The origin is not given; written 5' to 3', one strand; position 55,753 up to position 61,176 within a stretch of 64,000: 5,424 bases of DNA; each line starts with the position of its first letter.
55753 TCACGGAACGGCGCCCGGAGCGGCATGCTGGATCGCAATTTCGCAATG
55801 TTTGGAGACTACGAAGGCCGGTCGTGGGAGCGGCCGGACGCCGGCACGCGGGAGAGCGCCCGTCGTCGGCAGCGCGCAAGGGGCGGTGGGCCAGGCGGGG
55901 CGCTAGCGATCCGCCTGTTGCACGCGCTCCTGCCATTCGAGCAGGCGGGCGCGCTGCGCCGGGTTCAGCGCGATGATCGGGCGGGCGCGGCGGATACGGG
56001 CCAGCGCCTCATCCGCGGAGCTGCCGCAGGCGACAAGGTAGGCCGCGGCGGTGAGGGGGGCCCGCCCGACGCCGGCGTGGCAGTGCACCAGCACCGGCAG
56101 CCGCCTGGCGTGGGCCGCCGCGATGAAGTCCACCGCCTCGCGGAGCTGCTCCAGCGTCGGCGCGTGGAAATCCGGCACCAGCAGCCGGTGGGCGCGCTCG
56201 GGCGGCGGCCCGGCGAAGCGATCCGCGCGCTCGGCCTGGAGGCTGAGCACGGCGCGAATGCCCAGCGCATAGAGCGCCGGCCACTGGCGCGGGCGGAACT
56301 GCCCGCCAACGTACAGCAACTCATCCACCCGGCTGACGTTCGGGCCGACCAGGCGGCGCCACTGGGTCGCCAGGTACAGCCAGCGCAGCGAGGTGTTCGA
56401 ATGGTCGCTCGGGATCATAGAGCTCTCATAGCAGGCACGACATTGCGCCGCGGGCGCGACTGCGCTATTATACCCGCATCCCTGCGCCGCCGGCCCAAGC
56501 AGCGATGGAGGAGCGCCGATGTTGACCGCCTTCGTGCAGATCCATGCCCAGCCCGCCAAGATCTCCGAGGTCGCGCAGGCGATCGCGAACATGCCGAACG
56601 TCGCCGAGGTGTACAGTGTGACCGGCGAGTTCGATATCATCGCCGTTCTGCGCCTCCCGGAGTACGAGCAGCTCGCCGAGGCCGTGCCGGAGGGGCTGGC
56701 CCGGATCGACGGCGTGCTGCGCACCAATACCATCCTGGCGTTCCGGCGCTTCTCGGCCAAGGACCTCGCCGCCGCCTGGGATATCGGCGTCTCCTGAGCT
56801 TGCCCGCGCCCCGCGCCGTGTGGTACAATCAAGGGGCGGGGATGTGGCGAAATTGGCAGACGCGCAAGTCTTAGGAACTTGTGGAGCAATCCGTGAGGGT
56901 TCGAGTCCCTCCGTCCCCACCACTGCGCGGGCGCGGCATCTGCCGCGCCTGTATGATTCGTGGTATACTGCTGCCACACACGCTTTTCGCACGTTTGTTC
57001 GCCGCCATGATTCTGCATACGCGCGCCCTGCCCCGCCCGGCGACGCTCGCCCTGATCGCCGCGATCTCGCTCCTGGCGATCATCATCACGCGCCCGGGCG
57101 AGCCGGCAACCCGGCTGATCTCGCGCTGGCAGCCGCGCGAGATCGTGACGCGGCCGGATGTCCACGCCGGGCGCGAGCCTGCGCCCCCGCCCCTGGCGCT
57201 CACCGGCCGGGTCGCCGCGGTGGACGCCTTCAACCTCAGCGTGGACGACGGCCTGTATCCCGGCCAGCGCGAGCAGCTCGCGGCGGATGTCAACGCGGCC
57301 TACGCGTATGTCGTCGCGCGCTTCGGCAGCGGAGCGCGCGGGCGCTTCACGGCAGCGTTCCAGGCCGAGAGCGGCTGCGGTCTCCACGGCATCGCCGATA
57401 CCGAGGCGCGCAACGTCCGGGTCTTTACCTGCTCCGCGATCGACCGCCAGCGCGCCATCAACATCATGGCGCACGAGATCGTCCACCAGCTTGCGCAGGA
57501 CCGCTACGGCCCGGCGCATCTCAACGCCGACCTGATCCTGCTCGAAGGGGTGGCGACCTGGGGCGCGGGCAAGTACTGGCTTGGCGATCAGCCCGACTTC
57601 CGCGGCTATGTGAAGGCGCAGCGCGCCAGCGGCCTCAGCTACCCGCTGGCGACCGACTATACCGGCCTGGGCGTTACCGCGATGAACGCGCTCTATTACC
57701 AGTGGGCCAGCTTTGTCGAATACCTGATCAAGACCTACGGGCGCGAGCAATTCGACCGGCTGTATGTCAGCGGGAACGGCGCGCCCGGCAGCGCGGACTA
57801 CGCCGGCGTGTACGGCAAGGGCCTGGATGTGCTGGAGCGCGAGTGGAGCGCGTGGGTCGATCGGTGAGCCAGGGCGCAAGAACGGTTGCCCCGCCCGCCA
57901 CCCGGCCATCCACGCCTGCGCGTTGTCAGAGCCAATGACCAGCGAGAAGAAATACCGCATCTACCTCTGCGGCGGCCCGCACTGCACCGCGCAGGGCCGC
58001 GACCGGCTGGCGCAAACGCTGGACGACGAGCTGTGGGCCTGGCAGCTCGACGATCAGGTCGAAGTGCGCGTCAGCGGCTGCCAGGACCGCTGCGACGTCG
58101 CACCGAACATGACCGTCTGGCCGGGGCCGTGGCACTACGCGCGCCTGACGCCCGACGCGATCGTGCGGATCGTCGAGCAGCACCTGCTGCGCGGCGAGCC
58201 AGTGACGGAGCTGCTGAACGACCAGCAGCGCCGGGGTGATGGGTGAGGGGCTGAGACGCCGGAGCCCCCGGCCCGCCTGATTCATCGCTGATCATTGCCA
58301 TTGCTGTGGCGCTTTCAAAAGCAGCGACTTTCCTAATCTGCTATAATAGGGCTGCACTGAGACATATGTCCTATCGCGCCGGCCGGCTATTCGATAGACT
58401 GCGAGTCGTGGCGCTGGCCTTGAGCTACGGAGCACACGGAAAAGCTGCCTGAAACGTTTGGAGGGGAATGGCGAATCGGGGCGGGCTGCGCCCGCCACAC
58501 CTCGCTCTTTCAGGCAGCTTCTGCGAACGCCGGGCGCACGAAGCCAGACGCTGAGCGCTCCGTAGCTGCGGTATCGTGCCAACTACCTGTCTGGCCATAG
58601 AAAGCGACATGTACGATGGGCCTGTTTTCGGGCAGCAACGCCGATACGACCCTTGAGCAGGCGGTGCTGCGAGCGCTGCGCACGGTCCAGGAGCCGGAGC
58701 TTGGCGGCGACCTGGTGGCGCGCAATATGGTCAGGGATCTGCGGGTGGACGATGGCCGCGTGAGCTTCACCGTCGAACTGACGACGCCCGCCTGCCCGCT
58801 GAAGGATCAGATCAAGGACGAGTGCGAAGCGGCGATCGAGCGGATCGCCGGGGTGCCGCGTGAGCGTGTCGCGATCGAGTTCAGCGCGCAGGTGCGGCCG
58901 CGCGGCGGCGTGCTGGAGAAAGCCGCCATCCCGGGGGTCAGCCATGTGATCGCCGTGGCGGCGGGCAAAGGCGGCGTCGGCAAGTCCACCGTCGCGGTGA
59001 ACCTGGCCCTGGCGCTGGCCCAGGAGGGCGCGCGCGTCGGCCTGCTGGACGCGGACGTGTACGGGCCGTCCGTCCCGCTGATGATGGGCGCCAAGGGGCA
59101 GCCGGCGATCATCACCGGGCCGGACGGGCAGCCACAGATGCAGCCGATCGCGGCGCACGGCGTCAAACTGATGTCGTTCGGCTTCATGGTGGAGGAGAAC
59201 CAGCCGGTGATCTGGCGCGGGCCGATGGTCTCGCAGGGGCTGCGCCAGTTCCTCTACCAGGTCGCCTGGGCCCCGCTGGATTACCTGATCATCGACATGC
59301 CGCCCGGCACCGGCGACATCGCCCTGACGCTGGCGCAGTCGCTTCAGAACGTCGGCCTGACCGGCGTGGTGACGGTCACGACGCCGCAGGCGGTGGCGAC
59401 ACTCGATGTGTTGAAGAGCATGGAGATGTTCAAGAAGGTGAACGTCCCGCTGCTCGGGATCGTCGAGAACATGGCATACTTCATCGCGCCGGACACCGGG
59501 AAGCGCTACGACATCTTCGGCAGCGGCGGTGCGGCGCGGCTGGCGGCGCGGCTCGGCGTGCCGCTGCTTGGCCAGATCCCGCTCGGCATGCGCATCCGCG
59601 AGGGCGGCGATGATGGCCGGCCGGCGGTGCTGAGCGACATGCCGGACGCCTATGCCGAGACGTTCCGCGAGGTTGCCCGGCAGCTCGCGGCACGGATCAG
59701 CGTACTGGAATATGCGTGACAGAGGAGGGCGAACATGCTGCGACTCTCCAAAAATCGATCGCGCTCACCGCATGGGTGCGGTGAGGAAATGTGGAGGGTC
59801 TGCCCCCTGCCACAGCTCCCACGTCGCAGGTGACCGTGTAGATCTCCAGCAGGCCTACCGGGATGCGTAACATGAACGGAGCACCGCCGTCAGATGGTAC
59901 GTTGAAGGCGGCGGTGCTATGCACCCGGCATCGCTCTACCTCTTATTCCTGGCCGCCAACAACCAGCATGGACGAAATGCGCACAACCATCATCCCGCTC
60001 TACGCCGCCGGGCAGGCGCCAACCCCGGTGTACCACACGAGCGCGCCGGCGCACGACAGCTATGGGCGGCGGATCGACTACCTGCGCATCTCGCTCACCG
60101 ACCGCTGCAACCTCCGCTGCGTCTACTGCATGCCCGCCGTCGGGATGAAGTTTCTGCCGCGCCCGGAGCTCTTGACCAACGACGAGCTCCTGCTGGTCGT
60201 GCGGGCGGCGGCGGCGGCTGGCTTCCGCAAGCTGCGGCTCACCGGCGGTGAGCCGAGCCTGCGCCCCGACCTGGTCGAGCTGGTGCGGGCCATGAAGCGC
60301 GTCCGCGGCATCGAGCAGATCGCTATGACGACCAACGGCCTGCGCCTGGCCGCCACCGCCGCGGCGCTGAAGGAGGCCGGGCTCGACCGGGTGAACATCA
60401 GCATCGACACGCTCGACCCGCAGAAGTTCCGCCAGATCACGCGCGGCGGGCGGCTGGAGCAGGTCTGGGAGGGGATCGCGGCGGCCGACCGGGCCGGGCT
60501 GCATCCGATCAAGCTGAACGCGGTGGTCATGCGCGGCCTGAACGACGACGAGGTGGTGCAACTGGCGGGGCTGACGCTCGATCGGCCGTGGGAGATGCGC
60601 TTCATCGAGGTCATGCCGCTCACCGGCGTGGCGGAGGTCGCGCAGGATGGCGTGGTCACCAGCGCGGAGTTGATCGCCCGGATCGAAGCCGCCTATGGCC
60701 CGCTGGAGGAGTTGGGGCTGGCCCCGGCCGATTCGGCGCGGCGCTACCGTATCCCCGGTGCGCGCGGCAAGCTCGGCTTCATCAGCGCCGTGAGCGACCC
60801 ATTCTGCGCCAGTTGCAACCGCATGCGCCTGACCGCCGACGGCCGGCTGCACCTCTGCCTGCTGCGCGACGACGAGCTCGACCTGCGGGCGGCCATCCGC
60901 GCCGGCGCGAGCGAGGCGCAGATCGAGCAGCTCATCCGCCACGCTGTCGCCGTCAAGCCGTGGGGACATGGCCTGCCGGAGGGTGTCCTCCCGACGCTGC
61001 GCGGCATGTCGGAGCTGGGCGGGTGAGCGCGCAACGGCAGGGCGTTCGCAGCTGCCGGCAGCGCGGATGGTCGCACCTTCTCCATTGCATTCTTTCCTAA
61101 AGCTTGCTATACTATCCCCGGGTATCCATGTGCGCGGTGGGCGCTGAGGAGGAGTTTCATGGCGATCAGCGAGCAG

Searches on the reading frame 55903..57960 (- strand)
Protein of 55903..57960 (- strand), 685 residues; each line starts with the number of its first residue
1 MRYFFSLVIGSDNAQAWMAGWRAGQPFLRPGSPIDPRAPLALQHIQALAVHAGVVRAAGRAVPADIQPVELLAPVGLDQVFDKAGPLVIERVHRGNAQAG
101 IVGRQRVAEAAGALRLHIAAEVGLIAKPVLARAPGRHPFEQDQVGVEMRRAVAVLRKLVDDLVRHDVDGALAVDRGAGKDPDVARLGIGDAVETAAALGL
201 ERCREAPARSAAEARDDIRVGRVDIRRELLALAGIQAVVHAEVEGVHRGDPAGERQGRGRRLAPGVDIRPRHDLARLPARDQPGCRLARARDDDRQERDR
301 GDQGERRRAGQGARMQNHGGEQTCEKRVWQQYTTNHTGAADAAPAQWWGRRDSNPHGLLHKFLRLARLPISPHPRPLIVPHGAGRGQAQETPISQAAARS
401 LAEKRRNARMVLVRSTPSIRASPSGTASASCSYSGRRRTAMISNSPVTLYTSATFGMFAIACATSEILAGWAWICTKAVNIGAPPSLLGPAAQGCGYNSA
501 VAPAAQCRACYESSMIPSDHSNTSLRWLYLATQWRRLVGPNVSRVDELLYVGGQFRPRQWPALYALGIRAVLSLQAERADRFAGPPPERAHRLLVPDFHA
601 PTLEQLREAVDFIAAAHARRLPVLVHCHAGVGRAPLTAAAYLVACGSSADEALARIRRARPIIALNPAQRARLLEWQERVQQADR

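Call 33: search_protein_families(library=pfam, proteins=[window:55903-57960:-], max_evalue=0.0001)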
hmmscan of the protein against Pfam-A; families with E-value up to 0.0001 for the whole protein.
window:55903-57960:- (685 aa): 4 families
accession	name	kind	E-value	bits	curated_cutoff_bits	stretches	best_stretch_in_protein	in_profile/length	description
PF00782.25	DSPc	-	5.3e-14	52.6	33.5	1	561-678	12-132/133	Dual specificity phosphatase, catalytic domain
PF22785.1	Tc-R-P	-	4.4e-12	46.9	27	1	560-646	16-105/106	Polymorphic toxin system, DSP-PTPase phosphatase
PF22784.1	PTP-SAK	-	9.7e-12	45.6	27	1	557-653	21-120/153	Swiss Army Knife protein, DSP-PTPase phosphatase domain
PF22741.1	PTP-NADK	-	5.5e-07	29.6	27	1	549-654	30-143/163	DSP-PTPase phosphatase fused to NAD+ Kinase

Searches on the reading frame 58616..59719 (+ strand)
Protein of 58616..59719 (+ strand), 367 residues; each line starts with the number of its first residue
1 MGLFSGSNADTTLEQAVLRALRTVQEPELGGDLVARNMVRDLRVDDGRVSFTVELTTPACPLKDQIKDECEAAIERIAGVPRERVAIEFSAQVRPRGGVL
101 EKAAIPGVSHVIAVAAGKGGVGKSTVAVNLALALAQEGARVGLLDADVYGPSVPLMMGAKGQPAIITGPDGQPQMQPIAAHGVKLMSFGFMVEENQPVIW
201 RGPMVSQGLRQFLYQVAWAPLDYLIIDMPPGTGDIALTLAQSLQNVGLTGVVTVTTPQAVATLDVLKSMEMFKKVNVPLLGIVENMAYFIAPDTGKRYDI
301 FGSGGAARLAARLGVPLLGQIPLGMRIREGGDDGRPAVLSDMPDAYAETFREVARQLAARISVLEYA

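Call 33: search_protein_families(library=pfam, proteins=[window:58616-59719:+], max_evalue=0.0001)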
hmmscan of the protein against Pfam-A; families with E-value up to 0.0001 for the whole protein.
window:58616-59719:+ (367 aa): 7 families
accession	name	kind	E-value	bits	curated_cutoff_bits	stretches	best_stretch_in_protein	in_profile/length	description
PF10609.15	ParA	-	3.4e-96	321.9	27.1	1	108-357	2-245/246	NUBPL iron-transfer P-loop NTPase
PF01883.24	FeS_assembly_P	-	1.1e-23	83.8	23.5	1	14-85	1-71/73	Iron-sulfur cluster assembly protein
PF01656.29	CbiA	-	6.8e-14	52.3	25.4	1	112-329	1-117/125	CobQ/CobB/MinD/ParA nucleotide binding domain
PF13614.12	AAA_31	-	2.5e-11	44.3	27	1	110-148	2-40/177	AAA domain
PF00142.24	Fer4_NifH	-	4e-08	33.5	25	1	116-358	6-245/271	4Fe-4S iron sulfur cluster binding proteins, NifH/frxC family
PF09140.17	MipZ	-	4.2e-08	33.2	20.7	1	110-148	1-39/262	ATPase MipZ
PF02374.21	ArsA_ATPase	-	2e-05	24.4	24.3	0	114-147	5-38/305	Anion-transporting ATPase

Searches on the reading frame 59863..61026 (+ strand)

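Call 33: search_protein_families(library=pfam, proteins=[window:59863-61026:+], max_evalue=0.0001)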
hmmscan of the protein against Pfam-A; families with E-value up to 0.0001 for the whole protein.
window:59863-61026:+ (387 aa): 3 families
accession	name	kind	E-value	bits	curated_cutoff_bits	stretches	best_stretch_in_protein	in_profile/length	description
PF04055.27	Radical_SAM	-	3.5e-38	131.8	29.5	1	76-235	1-163/166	Radical SAM superfamily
PF06463.18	Mob_synth_C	-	1.8e-36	125.4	37.4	1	244-369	2-126/128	Molybdenum Cofactor Synthesis C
PF13353.11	Fer4_12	-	2.3e-05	25.1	22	1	80-183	13-115/137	4Fe-4S single cluster domain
